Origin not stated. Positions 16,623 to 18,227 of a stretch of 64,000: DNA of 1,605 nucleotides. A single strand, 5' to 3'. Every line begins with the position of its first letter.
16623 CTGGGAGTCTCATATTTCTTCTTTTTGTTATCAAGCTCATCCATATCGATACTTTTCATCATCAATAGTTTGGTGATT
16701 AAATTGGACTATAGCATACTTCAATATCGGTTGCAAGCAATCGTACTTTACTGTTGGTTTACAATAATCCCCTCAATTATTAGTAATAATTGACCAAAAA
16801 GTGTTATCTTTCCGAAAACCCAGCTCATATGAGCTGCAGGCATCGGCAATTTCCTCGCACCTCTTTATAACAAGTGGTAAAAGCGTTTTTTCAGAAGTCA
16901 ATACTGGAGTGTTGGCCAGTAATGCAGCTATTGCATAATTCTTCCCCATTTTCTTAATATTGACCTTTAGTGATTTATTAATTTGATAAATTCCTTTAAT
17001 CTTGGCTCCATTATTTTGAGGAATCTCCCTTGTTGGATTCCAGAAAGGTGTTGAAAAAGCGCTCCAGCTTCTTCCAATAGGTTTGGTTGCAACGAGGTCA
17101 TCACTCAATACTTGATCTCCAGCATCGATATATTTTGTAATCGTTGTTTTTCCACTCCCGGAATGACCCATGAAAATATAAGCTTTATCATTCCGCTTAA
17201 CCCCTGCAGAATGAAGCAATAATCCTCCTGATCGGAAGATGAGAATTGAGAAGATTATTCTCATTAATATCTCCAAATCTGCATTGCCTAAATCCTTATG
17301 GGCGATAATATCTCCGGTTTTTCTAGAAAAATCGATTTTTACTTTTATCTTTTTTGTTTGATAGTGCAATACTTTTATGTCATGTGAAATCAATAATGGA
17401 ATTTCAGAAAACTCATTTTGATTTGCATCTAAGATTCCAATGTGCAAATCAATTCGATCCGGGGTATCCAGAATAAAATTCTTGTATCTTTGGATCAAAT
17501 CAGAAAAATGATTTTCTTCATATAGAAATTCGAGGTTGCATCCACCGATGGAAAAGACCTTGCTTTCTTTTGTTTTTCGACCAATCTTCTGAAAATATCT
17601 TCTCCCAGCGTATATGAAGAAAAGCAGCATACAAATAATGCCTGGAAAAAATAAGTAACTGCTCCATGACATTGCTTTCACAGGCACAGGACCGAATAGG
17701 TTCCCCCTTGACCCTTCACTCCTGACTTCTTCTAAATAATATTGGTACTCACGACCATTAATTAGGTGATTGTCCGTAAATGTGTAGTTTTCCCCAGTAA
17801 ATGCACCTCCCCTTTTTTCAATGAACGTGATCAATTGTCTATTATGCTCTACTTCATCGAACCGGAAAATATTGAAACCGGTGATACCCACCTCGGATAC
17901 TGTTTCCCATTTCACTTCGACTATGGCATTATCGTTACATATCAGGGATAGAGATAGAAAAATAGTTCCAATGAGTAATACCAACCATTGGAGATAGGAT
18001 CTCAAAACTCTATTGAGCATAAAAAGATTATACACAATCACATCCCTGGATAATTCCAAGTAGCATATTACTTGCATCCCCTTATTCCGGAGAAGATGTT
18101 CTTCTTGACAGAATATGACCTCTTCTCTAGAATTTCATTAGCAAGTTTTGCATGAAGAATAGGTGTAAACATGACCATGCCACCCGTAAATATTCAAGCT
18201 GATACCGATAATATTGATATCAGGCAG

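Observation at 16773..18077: HPr-kinase-like P-loop kinase built like a transmembrane receptor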

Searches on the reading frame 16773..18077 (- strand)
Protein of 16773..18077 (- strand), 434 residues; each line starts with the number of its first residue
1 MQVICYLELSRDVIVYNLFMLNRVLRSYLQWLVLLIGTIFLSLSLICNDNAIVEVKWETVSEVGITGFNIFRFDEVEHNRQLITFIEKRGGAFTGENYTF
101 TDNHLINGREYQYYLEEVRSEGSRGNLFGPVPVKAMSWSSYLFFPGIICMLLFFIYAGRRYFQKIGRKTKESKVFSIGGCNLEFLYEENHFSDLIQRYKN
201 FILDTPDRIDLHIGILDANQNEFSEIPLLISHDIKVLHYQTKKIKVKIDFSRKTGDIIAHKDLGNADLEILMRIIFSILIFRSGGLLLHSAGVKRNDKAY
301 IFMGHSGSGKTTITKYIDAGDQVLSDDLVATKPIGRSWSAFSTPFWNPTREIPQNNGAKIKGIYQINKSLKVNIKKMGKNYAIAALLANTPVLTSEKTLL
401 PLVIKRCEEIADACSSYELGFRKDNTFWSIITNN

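Call 3: search_protein_families(library=pfam, proteins=[window:16773-18077:-], max_evalue=0.1)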
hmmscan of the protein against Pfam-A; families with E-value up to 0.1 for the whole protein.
window:16773-18077:- (434 aa): 4 families
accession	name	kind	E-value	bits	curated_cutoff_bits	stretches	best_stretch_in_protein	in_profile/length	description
PF01293.25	PEPCK_ATP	-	0.003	16.8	26.5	1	246-327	159-238/465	Phosphoenolpyruvate carboxykinase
PF00005.33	ABC_tran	-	0.027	15.5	25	1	297-320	11-34/137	ABC transporter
PF13555.12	AAA_29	-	0.03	14.5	27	1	291-324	17-46/61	P-loop containing region of AAA domain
PF03193.22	RsgA_GTPase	-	0.053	13.8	30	1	296-323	105-132/174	RsgA GTPase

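Call 4: search_protein_families(library=ncbifam, proteins=[window:16773-18077:-], max_evalue=0.1)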
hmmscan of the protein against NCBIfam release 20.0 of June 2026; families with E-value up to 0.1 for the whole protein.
window:16773-18077:- (434 aa): 8 families
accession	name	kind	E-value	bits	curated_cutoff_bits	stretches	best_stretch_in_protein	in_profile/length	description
TIGR04249.1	SCM_chp_ScmC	equivalog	3.9e-06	26.4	125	1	245-329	80-171/292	SynChlorMet cassette protein ScmC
TIGR04352.1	HprK_rel_A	equivalog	5.1e-05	22.5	200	1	285-329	96-141/280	HprK-related kinase A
TIGR04355.1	HprK_rel_B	hypoth_equivalog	0.0015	17.8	200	1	281-329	140-189/351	HprK-related kinase B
TIGR02397.1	dnaX_nterm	equivalog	0.016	14.4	250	1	294-315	33-54/355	DNA polymerase III subunit gamma/tau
NF006821.0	PRK09344.1-3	subfamily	0.018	13.7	369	1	282-332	198-262/525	phosphoenolpyruvate carboxykinase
TIGR01618.1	phage_P_loop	hypoth_equivalog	0.029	14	138.75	1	290-327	5-42/220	phage nucleotide-binding protein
NF011514.0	PRK14953.1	equivalog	0.044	12.7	536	1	293-315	34-56/488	DNA polymerase III subunits gamma and tau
NF006820.0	PRK09344.1-2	subfamily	0.057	12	636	1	279-315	207-244/529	phosphoenolpyruvate carboxykinase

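Call 6: find_homologous_proteins(query=window:16773-18077:-, max_evalue=0.001)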
Query window:16773-18077:- (434 aa): 13 proteins with E <= 0.001 among 8000 candidates.
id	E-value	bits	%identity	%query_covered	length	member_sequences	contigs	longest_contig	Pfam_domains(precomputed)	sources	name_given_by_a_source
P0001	2.0e-231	787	80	100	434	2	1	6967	PF27840.1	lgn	-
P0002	5.7e-97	344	43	94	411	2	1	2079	PF27840.1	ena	-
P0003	9.1e-35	139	39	38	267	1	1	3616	PF27840.1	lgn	-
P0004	3.2e-34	137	30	55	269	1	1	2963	PF01293.26,PF27840.1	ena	-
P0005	1.5e-32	131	30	56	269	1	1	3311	PF01293.26,PF27840.1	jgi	-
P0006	2.6e-31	127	29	59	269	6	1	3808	PF01293.26,PF27840.1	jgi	jgi:hypothetical protein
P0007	2.9e-31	127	31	55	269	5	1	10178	PF01293.26,PF27840.1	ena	-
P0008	1.1e-30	125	32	55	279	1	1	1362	PF27840.1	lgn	-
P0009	1.5e-30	125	30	59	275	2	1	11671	PF27840.1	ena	-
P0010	4.4e-19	87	30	46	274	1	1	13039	PF27840.1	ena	-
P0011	6.4e-18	83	29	50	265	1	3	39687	PF27840.1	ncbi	-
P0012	3.8e-10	57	29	37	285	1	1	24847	PF27840.1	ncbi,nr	ncbi:MAG: hypothetical protein JXA30_01795 [Deltaproteobacteria bacterium]|nr:hypothetical protein [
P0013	4.6e-9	54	27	60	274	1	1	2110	PF27840.1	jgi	-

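Call 9: find_encoding_contigs(protein=P0001, flank=10000, max_places=3)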
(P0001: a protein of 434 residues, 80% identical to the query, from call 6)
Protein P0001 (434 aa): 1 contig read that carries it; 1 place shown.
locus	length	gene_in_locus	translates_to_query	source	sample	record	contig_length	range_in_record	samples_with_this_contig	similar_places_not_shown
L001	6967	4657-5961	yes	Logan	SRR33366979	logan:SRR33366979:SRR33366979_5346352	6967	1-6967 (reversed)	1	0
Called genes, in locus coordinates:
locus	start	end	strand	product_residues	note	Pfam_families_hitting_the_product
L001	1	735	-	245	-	?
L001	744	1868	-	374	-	PF14907:NTP_transf_5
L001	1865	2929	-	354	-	PF00535:Glycos_transf_2, PF13641:Glyco_tranf_2_3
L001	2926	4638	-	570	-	PF02706:Wzz, PF01656:CbiA, PF09140:MipZ (weak), PF10609:ParA, PF13614:AAA_31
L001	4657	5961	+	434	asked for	PF27840:ScmC (weak)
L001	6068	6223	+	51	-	-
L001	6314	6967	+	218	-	?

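Call 10: find_encoding_contigs(protein=P0002, flank=10000, max_places=3)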
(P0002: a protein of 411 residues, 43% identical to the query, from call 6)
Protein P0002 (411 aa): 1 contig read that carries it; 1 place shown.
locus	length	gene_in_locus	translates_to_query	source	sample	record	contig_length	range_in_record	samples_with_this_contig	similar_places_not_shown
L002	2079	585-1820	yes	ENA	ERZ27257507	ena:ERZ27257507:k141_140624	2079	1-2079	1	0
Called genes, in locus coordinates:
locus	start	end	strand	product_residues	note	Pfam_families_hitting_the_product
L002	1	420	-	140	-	?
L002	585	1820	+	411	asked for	PF27840:ScmC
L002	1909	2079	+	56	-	?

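Call 11: find_encoding_contigs(protein=P0011, flank=10000, max_places=3)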
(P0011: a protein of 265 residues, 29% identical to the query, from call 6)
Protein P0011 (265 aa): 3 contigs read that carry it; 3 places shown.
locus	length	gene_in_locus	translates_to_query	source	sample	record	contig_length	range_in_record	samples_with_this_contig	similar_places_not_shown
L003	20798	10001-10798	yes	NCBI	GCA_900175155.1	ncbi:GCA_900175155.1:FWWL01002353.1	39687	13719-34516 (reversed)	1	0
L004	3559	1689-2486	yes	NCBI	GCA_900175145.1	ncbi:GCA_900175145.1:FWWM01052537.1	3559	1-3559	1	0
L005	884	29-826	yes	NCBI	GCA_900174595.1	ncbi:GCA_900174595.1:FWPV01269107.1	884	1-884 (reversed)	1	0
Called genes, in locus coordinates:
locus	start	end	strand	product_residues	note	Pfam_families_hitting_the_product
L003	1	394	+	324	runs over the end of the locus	PF28495:TMEM260_2 (weak)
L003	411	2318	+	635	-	PF13196:DUF4012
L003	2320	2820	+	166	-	-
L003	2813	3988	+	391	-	PF11790:Glyco_hydro_cc (weak)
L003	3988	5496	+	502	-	PF11028:TMEM260_N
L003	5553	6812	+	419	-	-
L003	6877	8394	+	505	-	-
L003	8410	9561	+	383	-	PF14907:NTP_transf_5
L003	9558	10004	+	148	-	-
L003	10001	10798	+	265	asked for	PF27840:ScmC (weak)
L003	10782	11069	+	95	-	PF05402:PqqD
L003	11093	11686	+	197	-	PF07638:Sigma70_ECF, PF04542:Sigma70_r2, PF08281:Sigma70_r4_2, PF04545:Sigma70_r4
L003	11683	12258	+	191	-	-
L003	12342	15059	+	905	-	PF01411:tRNA-synt_2c, PF07973:tRNA_SAD, PF02272:DHHA1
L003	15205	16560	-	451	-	PF04326:SLFN_AlbA_2, PF13749:HATPase_c_4, PF08220:HTH_DeoR (faint)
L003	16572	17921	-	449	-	PF02775:TPP_enzyme_C, PF01558:POR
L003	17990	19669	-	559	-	PF01642:MM_CoA_mutase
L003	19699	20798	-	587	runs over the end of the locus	PF08439:Peptidase_M3_N, PF01432:Peptidase_M3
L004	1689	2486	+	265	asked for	PF27840:ScmC (weak)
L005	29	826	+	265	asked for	PF27840:ScmC (weak)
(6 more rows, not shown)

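Call 12: find_encoding_contigs(protein=P0012, flank=10000, max_places=3)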
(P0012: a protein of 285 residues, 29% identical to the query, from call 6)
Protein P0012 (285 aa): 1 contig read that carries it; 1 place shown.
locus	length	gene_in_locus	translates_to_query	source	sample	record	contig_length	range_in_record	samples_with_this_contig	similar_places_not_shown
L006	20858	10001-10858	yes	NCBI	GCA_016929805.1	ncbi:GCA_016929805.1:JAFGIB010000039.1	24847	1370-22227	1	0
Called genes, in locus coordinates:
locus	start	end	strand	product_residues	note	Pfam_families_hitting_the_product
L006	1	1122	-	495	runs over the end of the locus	-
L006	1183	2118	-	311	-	PF00005:ABC_tran, PF13304:AAA_21 (weak)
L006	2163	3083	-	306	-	PF00989:PAS, PF13188:PAS_8, PF08448:PAS_4, PF13426:PAS_9, PF00990:GGDEF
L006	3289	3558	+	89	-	-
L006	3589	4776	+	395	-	PF01734:Patatin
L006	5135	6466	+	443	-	PF00027:cNMP_binding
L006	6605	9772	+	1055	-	PF00053:EGF_laminin (faint), PF07974:EGF_2 (faint), PF23106:EGF_Teneurin (faint)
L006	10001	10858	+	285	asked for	PF27840:ScmC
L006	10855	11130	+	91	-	PF05402:PqqD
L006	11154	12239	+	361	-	PF04055:Radical_SAM, PF13186:SPASM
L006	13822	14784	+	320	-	PF20030:bpMoxR (weak), PF05496:RuvB_N (faint), PF00004:AAA, PF07726:AAA_3, PF07728:AAA_5, PF17863:AAA_lid_2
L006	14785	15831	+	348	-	PF01882:DUF58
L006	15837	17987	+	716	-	PF11992:TgpA_N, PF01841:Transglut_core, PF13559:DUF4129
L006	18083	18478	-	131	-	-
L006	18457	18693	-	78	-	-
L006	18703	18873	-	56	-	-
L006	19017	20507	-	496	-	PF00069:Pkinase, PF07714:PK_Tyr_Ser-Thr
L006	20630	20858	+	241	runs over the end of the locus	PF00834:Ribul_P_3_epim, PF01729:QRPTase_C (faint)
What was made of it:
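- Closest known: ScmC of the SynChlorMet cassette. Same: PF27840 is precomputed on the close relatives (calls 9-12).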

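Call 18: find_encoding_contigs(protein=P0010, flank=8000, max_places=2)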
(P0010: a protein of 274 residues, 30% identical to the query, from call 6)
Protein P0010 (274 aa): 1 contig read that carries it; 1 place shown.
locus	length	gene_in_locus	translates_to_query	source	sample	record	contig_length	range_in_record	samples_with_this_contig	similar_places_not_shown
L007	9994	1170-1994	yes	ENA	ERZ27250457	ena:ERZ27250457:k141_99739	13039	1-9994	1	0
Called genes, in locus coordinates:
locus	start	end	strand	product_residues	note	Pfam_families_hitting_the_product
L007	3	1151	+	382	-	?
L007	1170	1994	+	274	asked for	PF27840:ScmC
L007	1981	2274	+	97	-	PF05402:PqqD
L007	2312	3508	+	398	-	PF04055:Radical_SAM, PF13186:SPASM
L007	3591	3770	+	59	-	-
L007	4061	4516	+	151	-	-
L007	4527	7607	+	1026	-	PF08126:Propeptide_C25, PF01364:Peptidase_C25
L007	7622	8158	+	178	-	PF00717:Peptidase_S24 (weak)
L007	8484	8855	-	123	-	-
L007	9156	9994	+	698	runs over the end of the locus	PF01364:Peptidase_C25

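Call 19: find_encoding_contigs(protein=P0009, flank=8000, max_places=2)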
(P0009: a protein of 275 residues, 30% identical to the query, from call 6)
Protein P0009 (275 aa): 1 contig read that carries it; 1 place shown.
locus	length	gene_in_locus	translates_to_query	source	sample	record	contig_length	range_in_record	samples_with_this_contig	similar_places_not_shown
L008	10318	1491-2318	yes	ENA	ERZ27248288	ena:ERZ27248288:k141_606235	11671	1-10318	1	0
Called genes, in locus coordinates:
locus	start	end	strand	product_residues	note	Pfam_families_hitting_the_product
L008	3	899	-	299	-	?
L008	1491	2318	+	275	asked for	PF27840:ScmC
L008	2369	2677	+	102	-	PF05402:PqqD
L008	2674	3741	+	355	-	PF04055:Radical_SAM, PF13186:SPASM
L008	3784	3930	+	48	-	-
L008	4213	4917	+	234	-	PF02018:CBM_4_9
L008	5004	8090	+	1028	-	PF08126:Propeptide_C25, PF01364:Peptidase_C25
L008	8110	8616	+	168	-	-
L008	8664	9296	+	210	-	PF02517:Rce1-like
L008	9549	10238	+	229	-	PF18291:HU-HIG, PF14734:DUF4469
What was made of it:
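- On ScmC (TIGR04249 / PF27840): It is precomputed as a hit on P0002, P0010, P0009 and P0012, and as 'weak' on P0001 (calls 9-12, 18, 19).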

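Call 20: find_encoding_contigs(protein=P0007, flank=8000, max_places=2)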
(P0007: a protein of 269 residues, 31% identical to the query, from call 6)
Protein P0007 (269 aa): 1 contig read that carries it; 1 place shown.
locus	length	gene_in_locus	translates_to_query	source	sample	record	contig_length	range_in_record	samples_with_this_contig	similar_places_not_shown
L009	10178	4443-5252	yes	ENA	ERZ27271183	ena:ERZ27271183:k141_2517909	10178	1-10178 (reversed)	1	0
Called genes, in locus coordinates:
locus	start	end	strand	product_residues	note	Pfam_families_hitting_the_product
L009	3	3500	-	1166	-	?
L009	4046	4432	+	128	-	-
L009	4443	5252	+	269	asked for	PF01293:PEPCK_ATP (weak), PF27840:ScmC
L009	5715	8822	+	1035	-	PF08126:Propeptide_C25, PF01364:Peptidase_C25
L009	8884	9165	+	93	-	PF05402:PqqD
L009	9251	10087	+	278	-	-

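Call 21: find_encoding_contigs(protein=P0003, flank=8000, max_places=2)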
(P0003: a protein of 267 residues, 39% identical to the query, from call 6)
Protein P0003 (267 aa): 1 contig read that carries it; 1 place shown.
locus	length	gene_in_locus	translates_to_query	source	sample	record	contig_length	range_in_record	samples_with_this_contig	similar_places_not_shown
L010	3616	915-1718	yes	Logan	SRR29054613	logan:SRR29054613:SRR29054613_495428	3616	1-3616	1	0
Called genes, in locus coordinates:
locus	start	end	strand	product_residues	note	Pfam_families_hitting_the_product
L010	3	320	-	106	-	?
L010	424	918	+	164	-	PF25833:Fn3_SaeA_3rd (faint)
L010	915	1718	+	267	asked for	PF27840:ScmC (weak)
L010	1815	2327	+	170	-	-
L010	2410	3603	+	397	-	PF02746:MR_MLE_N, PF13378:MR_MLE_C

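Call 25: search_protein_representatives(alignment_id=A1)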
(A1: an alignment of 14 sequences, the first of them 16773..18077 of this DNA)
Query: 14 sequences, 271 profile positions. Proteins with E-value up to 0.001 (for the whole library): 29556; up to 1e-10: 12674; up to 1e-30: 1492. The best 150 are listed.
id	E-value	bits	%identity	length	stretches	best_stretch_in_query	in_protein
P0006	3.0e-114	397.5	-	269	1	4-270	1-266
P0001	1.2e-100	352.9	-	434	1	3-269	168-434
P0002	4.1e-92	324.9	-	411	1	3-268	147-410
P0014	4.5e-84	298.5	-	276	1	5-268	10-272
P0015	9.5e-82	290.9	-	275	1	5-269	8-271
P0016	1.3e-81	290.4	-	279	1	4-269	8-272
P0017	3.0e-80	286.0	-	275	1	6-267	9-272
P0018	6.5e-80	284.9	-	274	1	7-267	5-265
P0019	8.2e-80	284.5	-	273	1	3-268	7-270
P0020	6.1e-79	281.7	-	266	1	7-267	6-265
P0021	6.6e-79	281.6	-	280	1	7-268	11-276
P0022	1.8e-77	276.9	-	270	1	7-267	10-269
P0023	5.6e-76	272.0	-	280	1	5-266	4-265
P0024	6.0e-76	271.9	-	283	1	7-267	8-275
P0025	1.2e-75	270.9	-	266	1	5-267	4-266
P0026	1.4e-75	270.6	-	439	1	5-268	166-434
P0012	1.6e-71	257.4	-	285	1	1-270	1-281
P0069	7.6e-71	255.1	-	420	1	5-269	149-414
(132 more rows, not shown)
